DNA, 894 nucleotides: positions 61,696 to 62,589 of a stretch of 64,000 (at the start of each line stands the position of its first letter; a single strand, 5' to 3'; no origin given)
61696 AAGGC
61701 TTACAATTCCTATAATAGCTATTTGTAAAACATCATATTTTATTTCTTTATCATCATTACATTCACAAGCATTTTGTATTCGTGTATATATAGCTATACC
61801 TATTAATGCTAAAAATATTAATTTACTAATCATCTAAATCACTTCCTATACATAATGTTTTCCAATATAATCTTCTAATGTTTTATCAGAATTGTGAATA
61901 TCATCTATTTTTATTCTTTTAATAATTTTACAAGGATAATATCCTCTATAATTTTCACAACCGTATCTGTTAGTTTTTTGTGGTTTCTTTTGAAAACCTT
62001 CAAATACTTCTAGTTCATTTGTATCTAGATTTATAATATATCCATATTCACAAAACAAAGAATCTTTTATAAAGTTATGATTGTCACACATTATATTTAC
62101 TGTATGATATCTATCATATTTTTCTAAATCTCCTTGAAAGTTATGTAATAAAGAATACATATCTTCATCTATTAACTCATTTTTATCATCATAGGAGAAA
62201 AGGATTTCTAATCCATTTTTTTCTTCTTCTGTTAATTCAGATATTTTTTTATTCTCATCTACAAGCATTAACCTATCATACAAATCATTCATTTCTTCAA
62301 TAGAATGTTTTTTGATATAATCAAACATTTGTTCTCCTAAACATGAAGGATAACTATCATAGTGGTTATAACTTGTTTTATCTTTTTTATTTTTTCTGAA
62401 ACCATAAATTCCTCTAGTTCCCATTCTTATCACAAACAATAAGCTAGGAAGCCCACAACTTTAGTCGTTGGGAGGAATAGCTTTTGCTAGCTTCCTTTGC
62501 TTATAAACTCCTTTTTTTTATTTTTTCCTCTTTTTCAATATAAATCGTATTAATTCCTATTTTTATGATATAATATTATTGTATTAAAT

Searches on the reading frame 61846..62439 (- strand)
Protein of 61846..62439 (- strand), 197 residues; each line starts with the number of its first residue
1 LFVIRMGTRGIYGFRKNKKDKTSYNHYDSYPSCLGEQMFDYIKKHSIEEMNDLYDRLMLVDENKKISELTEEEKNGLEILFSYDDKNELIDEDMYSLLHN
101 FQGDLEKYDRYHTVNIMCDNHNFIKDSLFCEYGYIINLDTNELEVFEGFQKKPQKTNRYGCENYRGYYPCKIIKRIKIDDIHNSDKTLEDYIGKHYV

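Call 43: find_encoding_contigs(protein=window:61846-62439:-, flank=10000, max_places=2)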
Protein window:61846-62439:- (197 aa): no gene with exactly this product is on record in the collection.

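Call 72: search_protein_families(library=pfam, proteins=[window:61846-62439:-], max_evalue=0.01)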
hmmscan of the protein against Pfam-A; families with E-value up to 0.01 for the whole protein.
window:61846-62439:- (197 aa): 1 family
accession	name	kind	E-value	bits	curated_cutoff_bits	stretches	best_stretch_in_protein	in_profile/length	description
PF17117.11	DUF5104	-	0.0052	17.7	27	1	68-151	5-88/107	Domain of unknown function (DUF5104)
